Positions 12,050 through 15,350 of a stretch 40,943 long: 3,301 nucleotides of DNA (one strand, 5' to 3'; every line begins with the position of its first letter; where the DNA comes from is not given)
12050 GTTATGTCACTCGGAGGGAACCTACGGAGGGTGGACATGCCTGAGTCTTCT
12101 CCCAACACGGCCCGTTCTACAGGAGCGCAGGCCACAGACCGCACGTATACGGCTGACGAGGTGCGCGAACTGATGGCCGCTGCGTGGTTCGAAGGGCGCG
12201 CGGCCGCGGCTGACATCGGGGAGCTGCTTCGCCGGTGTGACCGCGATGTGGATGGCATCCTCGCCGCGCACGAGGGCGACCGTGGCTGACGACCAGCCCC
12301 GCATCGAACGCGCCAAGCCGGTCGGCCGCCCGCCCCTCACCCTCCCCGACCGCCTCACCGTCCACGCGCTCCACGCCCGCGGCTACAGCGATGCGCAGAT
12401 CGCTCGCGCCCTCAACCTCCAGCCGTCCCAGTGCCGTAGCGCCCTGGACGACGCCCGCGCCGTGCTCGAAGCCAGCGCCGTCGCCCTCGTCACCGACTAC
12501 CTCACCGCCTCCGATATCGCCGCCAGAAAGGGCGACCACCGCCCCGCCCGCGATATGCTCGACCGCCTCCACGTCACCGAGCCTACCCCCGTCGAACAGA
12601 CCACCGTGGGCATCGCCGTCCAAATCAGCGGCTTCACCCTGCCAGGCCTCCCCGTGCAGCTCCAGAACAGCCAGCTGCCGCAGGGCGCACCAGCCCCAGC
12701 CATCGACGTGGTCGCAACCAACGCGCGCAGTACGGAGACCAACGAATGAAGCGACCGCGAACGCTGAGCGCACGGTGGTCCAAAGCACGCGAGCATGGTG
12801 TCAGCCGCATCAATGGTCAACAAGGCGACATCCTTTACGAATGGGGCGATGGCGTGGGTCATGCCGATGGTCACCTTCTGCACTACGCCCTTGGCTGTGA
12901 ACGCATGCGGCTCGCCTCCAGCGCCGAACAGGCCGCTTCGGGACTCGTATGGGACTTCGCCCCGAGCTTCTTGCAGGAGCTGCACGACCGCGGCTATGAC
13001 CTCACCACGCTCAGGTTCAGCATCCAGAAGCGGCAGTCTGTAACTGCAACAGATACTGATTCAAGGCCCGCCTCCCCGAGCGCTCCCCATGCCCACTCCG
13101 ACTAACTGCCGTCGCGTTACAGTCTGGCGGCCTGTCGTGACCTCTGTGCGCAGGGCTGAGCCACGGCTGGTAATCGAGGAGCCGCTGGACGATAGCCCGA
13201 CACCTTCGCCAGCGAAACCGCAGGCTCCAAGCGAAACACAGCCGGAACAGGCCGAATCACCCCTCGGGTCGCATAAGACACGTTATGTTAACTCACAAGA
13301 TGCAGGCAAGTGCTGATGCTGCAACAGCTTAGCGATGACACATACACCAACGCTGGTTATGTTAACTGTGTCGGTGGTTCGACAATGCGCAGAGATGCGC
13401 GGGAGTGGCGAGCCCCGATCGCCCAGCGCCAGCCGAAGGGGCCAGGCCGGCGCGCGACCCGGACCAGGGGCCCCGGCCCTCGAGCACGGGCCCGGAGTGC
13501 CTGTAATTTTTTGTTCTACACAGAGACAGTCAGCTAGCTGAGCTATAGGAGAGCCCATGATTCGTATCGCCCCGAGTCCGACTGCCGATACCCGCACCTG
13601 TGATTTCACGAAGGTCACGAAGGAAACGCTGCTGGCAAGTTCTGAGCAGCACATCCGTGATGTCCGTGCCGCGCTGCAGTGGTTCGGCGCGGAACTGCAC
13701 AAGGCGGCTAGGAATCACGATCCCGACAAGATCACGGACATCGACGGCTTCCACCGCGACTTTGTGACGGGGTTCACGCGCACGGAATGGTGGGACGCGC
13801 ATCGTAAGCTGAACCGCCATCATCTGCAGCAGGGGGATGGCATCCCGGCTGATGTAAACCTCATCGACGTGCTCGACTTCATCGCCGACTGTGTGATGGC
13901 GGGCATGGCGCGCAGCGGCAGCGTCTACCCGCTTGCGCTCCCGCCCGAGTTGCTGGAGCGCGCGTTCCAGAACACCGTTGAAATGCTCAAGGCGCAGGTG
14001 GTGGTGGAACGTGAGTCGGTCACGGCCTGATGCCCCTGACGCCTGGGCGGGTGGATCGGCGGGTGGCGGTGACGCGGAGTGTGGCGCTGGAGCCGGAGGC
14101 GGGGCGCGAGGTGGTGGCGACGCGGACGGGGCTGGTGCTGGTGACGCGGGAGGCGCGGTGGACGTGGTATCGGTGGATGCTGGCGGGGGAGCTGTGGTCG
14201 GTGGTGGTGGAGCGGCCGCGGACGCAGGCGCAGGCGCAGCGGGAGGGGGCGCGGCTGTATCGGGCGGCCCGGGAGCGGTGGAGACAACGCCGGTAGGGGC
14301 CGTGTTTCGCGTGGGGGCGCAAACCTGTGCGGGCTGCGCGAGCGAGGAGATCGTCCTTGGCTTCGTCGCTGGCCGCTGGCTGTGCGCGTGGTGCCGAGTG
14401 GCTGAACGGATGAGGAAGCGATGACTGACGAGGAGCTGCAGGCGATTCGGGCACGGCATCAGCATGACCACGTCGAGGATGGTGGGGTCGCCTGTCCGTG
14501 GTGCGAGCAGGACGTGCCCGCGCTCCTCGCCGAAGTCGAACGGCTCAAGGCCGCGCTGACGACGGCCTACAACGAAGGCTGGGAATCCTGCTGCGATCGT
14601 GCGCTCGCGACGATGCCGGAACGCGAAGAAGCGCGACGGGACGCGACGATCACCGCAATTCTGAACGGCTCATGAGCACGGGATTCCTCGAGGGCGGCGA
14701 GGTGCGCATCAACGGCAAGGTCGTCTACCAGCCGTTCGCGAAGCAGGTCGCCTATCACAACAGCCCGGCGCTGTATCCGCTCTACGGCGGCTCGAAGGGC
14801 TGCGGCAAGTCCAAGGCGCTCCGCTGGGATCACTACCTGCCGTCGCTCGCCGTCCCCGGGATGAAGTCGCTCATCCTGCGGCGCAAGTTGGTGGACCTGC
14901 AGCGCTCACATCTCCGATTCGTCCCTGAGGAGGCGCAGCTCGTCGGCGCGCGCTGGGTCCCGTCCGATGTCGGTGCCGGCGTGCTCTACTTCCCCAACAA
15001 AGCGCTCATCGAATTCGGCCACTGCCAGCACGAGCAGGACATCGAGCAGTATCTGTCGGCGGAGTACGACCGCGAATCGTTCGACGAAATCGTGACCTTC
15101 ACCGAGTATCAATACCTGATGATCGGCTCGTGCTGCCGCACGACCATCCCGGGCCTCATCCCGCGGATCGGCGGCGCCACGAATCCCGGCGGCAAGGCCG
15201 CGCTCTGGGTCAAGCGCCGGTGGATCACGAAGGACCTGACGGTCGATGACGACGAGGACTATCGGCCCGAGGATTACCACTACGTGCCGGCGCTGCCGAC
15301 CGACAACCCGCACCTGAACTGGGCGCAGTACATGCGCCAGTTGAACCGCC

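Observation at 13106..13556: Promoter plus terminator with no ORF between them in a low-GC island upstream of the TerL gene block: possible sRNA or a lambda PR'-tR'-like switch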

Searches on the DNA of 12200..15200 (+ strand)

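Call 9: search_dna_similar(query=window:12200-15200:+, collection=phages, mode=distant)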
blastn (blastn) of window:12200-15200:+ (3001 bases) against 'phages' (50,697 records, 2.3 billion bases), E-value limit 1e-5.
No match.
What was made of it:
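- Tried and rejected: DNA similarity to 50,697 phage records: no match (call 9).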

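Call 56: search_rna_families(source=window, start=13000, end=13650, threshold=evalue, max_evalue=5)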
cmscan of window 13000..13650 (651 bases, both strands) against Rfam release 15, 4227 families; matches with E-value up to 5: 3.
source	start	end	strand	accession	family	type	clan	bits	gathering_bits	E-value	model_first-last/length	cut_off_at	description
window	13402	13533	-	RF02487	GlsR24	Gene; snRNA; snoRNA; HACA-box;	-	19.8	100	0.015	1-147/147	no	Small nucleolar RNA GlsR24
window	13426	13453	+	RF01737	flpD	Cis-reg;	-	14.3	40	4.9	10-41/47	no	flpD RNA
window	13407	13549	-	RF02501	Atu_C7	Gene; sRNA;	-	12.3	45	2.1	1-157/157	no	Rhizobiales sRNA Atu_C7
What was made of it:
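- On Any Rfam RNA family: The best sub-threshold hits score 12-20 bits against gathering scores of 40-100 (call 56).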
